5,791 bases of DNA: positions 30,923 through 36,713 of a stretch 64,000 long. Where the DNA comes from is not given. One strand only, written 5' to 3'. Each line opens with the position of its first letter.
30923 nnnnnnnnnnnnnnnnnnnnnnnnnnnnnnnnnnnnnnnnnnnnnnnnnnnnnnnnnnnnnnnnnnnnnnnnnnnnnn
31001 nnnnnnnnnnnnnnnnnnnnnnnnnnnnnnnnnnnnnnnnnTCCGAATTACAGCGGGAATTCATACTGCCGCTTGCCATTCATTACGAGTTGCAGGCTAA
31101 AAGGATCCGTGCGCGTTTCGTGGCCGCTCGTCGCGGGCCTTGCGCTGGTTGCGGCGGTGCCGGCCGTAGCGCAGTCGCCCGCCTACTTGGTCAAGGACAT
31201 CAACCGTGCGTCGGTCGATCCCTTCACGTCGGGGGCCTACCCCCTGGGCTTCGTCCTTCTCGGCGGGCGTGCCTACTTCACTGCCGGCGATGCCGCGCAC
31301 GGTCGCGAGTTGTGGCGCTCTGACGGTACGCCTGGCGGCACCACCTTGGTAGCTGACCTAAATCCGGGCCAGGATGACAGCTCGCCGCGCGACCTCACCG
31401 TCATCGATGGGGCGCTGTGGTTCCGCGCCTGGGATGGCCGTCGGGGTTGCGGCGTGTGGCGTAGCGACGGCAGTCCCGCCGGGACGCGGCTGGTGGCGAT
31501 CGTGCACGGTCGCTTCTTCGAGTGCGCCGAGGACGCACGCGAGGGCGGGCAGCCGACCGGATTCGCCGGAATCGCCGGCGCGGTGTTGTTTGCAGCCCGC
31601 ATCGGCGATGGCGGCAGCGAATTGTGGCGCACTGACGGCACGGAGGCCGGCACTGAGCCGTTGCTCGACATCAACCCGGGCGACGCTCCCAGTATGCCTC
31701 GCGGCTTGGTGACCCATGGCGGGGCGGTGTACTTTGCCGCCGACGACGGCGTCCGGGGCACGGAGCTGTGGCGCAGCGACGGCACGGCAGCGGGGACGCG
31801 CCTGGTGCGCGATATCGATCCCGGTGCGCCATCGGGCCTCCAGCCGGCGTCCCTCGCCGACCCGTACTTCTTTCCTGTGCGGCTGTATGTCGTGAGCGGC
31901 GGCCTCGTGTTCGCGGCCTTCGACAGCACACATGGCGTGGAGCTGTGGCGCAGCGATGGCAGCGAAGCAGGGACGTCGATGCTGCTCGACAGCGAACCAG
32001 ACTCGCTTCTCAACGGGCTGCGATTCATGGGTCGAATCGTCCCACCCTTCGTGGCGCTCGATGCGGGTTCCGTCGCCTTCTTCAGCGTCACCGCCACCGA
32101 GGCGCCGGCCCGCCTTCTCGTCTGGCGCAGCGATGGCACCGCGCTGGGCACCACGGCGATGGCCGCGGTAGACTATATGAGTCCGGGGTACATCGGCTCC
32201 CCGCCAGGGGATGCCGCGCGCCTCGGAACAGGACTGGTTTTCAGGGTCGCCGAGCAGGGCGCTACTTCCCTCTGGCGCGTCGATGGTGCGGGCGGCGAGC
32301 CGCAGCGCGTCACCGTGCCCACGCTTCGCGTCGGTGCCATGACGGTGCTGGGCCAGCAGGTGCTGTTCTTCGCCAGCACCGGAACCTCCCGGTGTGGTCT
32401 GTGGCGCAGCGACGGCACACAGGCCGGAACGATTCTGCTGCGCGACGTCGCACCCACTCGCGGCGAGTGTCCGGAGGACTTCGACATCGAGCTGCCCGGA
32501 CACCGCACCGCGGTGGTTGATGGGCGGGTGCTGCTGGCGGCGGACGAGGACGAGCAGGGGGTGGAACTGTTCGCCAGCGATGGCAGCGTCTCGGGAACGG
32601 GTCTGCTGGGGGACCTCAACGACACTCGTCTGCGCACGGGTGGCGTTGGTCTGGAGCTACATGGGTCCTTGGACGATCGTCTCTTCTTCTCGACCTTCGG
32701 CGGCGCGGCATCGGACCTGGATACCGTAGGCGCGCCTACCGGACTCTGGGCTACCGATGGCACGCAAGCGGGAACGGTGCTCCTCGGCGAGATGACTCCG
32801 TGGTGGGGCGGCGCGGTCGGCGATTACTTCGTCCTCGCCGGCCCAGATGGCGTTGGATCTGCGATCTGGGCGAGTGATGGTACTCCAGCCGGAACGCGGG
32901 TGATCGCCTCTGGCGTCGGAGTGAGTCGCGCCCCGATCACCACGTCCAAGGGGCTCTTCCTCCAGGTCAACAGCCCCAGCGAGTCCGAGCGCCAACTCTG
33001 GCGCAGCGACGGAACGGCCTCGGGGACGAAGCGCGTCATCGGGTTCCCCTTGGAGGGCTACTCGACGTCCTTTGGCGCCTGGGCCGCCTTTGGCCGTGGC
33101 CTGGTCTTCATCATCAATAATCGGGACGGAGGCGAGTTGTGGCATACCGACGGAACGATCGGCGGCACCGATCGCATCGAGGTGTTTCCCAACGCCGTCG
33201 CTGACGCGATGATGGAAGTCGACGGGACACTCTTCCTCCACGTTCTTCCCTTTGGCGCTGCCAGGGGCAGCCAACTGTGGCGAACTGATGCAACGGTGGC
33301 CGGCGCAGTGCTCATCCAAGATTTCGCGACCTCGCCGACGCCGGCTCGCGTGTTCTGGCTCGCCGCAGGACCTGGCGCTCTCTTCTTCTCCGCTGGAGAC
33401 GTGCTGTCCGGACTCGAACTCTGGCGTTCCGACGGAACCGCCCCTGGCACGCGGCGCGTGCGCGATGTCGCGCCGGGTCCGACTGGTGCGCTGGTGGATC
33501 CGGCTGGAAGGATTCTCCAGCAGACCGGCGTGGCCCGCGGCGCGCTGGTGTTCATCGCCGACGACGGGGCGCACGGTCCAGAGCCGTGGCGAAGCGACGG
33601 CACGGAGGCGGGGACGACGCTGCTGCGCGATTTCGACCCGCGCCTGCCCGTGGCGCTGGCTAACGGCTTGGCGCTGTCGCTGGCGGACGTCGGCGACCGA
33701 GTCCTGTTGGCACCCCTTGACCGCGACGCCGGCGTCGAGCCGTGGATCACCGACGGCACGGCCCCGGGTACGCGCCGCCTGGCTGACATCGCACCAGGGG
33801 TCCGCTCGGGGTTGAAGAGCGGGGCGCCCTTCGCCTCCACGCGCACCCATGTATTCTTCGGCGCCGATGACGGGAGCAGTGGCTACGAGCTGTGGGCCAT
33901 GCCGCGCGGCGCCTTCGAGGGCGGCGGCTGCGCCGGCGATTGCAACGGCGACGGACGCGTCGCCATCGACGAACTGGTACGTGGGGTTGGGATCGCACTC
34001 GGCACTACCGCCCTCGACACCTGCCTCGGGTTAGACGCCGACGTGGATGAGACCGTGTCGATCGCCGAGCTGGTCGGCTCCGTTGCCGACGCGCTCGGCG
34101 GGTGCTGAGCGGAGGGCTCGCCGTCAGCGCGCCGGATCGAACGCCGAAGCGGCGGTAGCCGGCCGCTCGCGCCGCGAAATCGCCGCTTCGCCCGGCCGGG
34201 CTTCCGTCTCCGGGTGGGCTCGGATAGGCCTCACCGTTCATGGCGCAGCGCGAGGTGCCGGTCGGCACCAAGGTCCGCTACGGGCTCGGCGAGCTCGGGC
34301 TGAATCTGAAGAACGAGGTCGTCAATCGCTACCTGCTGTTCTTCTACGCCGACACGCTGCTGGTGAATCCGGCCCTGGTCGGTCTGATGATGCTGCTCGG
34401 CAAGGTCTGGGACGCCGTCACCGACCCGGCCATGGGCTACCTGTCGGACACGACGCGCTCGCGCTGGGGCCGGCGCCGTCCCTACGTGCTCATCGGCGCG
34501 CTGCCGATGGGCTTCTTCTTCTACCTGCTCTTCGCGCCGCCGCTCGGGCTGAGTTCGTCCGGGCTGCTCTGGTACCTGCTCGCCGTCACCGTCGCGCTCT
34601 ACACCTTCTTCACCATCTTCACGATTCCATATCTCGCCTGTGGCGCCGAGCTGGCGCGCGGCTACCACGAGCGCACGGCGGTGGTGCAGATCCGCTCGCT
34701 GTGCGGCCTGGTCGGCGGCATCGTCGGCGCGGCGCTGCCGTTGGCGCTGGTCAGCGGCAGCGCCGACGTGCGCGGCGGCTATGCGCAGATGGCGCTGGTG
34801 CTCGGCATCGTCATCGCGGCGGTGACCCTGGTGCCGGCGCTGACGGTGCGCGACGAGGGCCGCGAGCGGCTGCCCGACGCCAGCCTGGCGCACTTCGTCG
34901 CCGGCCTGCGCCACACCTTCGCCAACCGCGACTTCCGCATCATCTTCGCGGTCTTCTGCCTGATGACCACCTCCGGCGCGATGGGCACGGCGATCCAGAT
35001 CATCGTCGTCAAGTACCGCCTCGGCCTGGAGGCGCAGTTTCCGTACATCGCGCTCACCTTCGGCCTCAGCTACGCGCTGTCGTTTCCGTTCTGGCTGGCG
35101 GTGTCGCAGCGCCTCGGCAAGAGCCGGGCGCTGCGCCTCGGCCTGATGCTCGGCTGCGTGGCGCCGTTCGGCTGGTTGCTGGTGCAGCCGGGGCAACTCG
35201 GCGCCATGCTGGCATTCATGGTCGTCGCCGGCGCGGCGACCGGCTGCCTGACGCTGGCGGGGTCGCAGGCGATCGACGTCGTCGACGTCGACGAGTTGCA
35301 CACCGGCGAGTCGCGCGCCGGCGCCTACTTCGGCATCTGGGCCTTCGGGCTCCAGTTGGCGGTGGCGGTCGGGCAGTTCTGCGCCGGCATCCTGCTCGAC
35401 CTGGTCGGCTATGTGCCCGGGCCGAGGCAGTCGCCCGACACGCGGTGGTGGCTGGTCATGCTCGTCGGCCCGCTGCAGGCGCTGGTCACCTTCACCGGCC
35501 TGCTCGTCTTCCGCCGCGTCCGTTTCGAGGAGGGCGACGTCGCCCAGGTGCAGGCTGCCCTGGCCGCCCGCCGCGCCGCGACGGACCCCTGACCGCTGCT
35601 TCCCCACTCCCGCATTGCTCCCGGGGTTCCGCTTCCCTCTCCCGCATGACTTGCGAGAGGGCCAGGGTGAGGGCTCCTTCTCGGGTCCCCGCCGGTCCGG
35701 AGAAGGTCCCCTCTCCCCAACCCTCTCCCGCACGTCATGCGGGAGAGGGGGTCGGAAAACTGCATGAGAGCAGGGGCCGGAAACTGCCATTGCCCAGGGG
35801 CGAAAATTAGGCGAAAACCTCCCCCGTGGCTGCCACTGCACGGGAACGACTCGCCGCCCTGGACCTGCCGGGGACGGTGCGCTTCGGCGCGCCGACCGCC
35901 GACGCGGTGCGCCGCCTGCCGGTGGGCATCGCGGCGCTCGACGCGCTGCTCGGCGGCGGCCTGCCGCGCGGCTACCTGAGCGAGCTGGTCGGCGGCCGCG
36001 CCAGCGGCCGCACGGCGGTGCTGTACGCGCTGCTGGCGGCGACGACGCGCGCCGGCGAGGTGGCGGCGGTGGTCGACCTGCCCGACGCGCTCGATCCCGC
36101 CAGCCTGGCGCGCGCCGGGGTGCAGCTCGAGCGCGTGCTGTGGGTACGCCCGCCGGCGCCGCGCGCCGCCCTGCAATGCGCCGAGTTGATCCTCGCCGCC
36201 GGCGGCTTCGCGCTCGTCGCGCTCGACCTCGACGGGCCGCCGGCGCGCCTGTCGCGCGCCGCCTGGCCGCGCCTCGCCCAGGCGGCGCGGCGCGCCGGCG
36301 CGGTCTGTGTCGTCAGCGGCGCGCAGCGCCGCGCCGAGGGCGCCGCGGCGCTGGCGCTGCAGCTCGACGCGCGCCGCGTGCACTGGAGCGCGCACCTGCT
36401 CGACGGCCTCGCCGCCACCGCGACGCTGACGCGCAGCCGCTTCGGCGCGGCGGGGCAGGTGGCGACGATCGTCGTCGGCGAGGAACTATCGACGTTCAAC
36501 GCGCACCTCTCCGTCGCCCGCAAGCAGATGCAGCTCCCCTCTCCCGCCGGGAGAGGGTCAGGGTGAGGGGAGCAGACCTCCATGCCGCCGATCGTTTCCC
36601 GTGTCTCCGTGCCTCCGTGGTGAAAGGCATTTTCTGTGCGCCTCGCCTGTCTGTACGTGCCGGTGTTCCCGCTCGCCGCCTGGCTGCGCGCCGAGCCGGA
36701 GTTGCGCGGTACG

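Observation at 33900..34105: Shared cysteine-bounded, dockerin-like C-terminal module on two unrelated secreted proteins (second copy at 61170-61353)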

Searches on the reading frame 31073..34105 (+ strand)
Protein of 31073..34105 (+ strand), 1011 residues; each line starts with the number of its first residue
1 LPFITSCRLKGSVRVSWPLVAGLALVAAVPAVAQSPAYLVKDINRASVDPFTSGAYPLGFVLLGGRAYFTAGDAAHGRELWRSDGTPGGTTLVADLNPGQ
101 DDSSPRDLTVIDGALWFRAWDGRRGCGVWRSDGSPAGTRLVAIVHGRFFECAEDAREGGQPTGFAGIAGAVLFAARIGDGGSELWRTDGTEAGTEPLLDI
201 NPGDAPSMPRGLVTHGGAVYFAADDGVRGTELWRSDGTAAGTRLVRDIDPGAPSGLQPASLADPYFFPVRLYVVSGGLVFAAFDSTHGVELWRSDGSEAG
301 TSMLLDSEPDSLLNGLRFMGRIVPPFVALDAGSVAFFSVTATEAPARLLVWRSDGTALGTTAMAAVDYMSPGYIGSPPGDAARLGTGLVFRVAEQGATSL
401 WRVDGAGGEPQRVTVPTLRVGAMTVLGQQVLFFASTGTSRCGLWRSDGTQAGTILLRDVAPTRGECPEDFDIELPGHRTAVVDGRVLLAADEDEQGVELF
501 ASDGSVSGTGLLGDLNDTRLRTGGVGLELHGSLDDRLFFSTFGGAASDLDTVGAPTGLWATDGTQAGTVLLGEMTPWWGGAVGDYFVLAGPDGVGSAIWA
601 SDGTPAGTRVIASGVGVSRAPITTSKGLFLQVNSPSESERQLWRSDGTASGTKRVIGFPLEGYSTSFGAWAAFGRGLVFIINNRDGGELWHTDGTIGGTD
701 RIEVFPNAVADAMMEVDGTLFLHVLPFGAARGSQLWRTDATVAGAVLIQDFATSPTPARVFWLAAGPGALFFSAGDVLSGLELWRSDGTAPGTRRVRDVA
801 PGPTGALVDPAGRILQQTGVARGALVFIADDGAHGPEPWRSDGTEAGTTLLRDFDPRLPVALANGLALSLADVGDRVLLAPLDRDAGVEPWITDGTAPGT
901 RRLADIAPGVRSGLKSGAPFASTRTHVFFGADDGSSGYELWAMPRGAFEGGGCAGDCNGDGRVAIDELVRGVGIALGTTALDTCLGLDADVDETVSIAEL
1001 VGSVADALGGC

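Call 5: search_protein_families(library=pfam, proteins=[window:31073-34105:+], max_evalue=1)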
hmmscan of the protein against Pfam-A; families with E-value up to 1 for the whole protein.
window:31073-34105:+ (1011 aa): 2 families
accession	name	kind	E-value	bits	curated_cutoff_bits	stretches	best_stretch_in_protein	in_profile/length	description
PF13360.13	PQQ_2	-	8.1e-06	26.1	27.6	2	638-804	12-166/233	Outer membrane protein assembly factor BamB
PF13313.11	DUF4082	-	0.24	11.8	28.4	0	333-364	31-62/143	Domain of unknown function (DUF4082)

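Call 6: search_protein_families(library=ncbifam, proteins=[window:31073-34105:+], max_evalue=1)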
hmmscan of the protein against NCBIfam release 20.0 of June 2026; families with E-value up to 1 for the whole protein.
window:31073-34105:+ (1011 aa): 1 family
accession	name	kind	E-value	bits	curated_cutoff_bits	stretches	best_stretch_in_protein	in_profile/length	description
TIGR04534.2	ELWxxDGT_rpt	domain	9.9e-164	531.4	65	17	65-110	1-46/47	ELWxxDGT repeat protein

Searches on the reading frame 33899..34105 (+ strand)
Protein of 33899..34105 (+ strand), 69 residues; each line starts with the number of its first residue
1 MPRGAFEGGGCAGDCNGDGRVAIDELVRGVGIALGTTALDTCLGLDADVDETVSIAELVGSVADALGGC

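Call 5: search_protein_families(library=pfam, proteins=[window:33899-34105:+], max_evalue=1)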
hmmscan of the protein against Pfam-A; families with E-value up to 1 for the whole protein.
window:33899-34105:+ (69 aa): 2 families
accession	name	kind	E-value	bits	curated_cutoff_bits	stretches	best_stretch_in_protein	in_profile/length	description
PF00036.39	EF-hand_1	-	0.0057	16.6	25.4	1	14-29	10-25/29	EF hand domain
PF13405.12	EF-hand_6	-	0.22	11.8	25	0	14-30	10-26/30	EF-hand domain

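Call 6: search_protein_families(library=ncbifam, proteins=[window:33899-34105:+], max_evalue=1)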
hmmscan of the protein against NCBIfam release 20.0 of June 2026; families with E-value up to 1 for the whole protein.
window:33899-34105:+ (69 aa): 2 families
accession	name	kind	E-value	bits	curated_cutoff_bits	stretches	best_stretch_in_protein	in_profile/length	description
NF041410.1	XopAW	subfamily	0.0057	16.5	120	1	14-61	113-161/235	XopAW family type III secretion system calcium-binding effector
NF002116.0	PRK00951.2-6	equivalog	0.13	12.1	269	1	14-68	56-113/197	imidazoleglycerol-phosphate dehydratase HisB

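Call 26: find_related_loci(query=A3, collection=genome_contigs, flank=6000)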
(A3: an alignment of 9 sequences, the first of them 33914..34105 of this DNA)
Query A3 (64 aa) in genome_contigs; peptide patterns used: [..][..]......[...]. (x = any residue, [..] = any of these).
26 stretches matched a pattern; 12 encode a relative of the query (tblastn E <= 1e-3); 12 distinct loci.
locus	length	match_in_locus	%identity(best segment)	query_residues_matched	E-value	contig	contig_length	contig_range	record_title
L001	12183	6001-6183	61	4-64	2e-19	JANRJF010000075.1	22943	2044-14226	MAG: Deltaproteobacteria bacterium isolate bins.329 k141_502986, whole genome shotgun sequence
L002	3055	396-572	56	6-64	5e-17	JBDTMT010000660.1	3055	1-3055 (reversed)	MAG: bacterium isolate cluster3_bin.132 NODE_214029_length_3055_cov_7.235667, whole genome shotgun sequence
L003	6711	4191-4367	58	6-64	2e-15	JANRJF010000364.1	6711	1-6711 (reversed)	MAG: Deltaproteobacteria bacterium isolate bins.329 k141_2232169, whole genome shotgun sequence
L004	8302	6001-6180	52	5-64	2e-14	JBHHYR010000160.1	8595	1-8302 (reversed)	MAG: Candidatus Binatia bacterium isolate Maj_2_bin.38 NODE_4736_length_8595_cov_6.916862, whole genome shotgun sequence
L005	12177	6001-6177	51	6-64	4e-14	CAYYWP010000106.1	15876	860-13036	MAG TPA_asm: uncultured Candidatus Binatia bacterium isolate SRP237561_co1_359 genome assembly, contig: NODE_6452_length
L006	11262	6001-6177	47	6-64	5e-14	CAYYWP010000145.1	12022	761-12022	MAG TPA_asm: uncultured Candidatus Binatia bacterium isolate SRP237561_co1_359 genome assembly, contig: NODE_9936_length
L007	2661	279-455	47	6-64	7e-14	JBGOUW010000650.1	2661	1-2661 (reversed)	MAG: Candidatus Binatia bacterium isolate OBJ_0618_7090110_13 k141_5892495_length_2661_cov_37.0552, whole genome shotgun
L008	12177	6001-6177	51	6-64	8e-14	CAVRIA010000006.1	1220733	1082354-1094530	MAG: uncultured bacterium isolate MFD05684.bin.1.163 genome assembly, contig: contig_16942, whole genome shotgun sequenc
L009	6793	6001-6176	57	6-64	5e-12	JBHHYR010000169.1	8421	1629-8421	MAG: Candidatus Binatia bacterium isolate Maj_2_bin.38 NODE_4877_length_8421_cov_6.604470, whole genome shotgun sequence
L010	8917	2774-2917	50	6-53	6e-12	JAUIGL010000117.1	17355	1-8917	MAG: bacterium isolate Co_bin.149 NODE_18266_length_17355_cov_2.102508, whole genome shotgun sequence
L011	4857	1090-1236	53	16-64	3e-11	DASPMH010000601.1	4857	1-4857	MAG TPA_asm: Terriglobales bacterium isolate SMAG_U12087 k141_392767, whole genome shotgun sequence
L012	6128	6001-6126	50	6-47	6e-9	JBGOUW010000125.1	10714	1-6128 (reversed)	MAG: Candidatus Binatia bacterium isolate OBJ_0618_7090110_13 k141_8963024_length_10714_cov_181.0924, whole genome shotg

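Call 28: search_protein_families(library=pfam, proteins=[L001:2923-6183:+, L011:832-2262:+, L004:5731-7998:+, L005:5824-6666:+, L008:5896-6924:+, L006:2704-6186:+, L003:687-4373:+, L010:989-2959:+, L004:4043-5113:+, L010:3730-5892:-], max_evalue=0.001)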
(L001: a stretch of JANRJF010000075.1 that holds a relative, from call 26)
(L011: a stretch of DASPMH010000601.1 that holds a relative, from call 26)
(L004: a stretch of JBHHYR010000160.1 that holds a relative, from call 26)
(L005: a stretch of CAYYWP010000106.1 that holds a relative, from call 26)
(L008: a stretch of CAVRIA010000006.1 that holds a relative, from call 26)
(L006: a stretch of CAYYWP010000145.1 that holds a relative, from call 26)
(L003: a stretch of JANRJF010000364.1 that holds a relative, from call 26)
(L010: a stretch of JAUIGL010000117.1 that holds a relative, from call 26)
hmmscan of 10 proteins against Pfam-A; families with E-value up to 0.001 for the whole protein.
L001:2923-6183:+ (1087 aa): 6 families
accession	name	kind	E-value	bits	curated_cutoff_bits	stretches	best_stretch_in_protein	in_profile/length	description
PF02868.21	Peptidase_M4_C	-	1.6e-43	148.9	24.4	1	546-696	1-165/165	Thermolysin metallopeptidase, alpha-helical domain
PF01447.24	Peptidase_M4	-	1.1e-25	91.3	22.4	1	385-543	2-145/145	Thermolysin metallopeptidase, catalytic domain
PF07504.19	FTP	-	2.6e-11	43.6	21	1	245-294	1-50/51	Fungalysin/Thermolysin Propeptide Motif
PF00036.39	EF-hand_1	-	2e-05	24.2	25.4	0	1032-1048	10-26/29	EF hand domain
PF13202.12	EF-hand_5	-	0.00024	20.9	25.9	0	1032-1046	9-23/25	EF hand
PF13405.12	EF-hand_6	-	0.00036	20.5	25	0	1032-1049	10-27/30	EF-hand domain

L011:832-2262:+ (477 aa): 2 families
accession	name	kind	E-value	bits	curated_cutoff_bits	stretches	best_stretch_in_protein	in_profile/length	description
PF00036.39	EF-hand_1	-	0.00046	20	25.4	0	109-129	7-27/29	EF hand domain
PF13405.12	EF-hand_6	-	0.00063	19.7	25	0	110-129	8-27/30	EF-hand domain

L004:5731-7998:+ (756 aa): 1 family
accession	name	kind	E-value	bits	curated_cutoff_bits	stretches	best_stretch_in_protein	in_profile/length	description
PF09136.16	Glucodextran_B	-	1.7e-09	37.9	27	1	173-228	1-55/83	Glucodextranase, domain B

L005:5824-6666:+ (281 aa): 0 families

L008:5896-6924:+ (343 aa): 1 family
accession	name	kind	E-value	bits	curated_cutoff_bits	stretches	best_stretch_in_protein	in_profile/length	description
PF00036.39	EF-hand_1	-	0.00045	20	25.4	0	66-87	5-26/29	EF hand domain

L006:2704-6186:+ (1161 aa): 0 families

L003:687-4373:+ (1229 aa): 1 family
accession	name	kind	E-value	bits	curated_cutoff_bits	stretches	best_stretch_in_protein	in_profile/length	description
PF01804.23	Penicil_amidase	-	8.2e-52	177.6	21.3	2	116-696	8-379/675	Penicillin amidase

L010:989-2959:+ (657 aa): 2 families
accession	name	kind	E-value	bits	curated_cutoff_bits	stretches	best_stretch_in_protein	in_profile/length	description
PF13517.12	FG-GAP_3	-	1.8e-21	76.9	26.9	2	254-329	1-61/61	FG-GAP-like repeat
PF01839.29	FG-GAP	-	1e-11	44.9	22.1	1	100-125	4-36/37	FG-GAP repeat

L004:4043-5113:+ (357 aa): 0 families

L010:3730-5892:- (721 aa): 0 families

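Call 70: search_protein_families(library=pfam, proteins=[L010:3730-5892:-, L005:5824-6666:+, L008:5896-6924:+], max_evalue=0.01)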
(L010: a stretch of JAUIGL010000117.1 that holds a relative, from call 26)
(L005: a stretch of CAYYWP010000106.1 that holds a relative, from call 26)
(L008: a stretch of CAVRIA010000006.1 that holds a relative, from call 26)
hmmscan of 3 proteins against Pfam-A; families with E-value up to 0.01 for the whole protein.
L010:3730-5892:- (721 aa): 0 families

L005:5824-6666:+ (281 aa): 0 families

L008:5896-6924:+ (343 aa): 2 families
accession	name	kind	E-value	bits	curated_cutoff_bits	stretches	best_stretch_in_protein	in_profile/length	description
PF00036.39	EF-hand_1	-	0.00045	20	25.4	0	66-87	5-26/29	EF hand domain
PF13405.12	EF-hand_6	-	0.002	18.2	25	0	66-88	5-27/30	EF-hand domain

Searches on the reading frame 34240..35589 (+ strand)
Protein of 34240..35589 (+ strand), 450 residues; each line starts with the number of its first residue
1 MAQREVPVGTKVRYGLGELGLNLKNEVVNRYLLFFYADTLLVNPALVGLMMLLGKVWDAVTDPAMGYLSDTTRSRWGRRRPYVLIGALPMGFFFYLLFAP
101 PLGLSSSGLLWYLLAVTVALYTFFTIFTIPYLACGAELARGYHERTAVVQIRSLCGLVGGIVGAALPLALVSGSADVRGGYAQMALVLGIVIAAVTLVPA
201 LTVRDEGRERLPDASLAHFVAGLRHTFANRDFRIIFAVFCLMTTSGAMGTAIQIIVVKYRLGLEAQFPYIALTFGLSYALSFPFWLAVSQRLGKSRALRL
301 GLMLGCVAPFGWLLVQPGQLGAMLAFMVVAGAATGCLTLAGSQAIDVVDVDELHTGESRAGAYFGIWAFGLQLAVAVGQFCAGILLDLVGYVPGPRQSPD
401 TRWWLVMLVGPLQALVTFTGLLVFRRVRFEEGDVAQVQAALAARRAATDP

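Call 60: search_protein_families(library=pfam, proteins=[window:34240-35589:+], max_evalue=0.00001)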
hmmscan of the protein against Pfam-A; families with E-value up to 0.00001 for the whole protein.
window:34240-35589:+ (450 aa): 2 families
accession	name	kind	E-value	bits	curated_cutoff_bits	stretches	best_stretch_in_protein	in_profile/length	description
PF13347.12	MFS_2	-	6.4e-79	265.9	27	1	14-428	2-424/427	MFS/sugar transport protein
PF07690.21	MFS_1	-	1.4e-22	80.5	33.4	2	35-340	22-315/347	Major Facilitator Superfamily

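Call 61: find_encoding_contigs(protein=window:34240-35589:+, flank=3000, max_places=3)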
Protein window:34240-35589:+ (450 aa): 1 contig read that carries it; 1 place shown.
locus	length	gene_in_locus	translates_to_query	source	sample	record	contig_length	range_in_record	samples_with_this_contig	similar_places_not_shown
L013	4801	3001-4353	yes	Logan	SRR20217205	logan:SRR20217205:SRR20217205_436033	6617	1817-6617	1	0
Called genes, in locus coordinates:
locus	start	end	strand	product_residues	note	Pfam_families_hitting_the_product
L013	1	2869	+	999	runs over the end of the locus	-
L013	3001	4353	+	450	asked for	PF13347:MFS_2, PF07690:MFS_1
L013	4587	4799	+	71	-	?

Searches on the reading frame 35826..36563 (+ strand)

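Call 60: search_protein_families(library=pfam, proteins=[window:35826-36563:+], max_evalue=0.00001)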
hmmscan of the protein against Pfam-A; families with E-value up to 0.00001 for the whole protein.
window:35826-36563:+ (246 aa): 1 family
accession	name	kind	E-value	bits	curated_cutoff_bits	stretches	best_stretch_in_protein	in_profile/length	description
PF00154.27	RecA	-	1.9e-14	54.2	27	1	18-134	20-137/262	recA bacterial DNA recombination protein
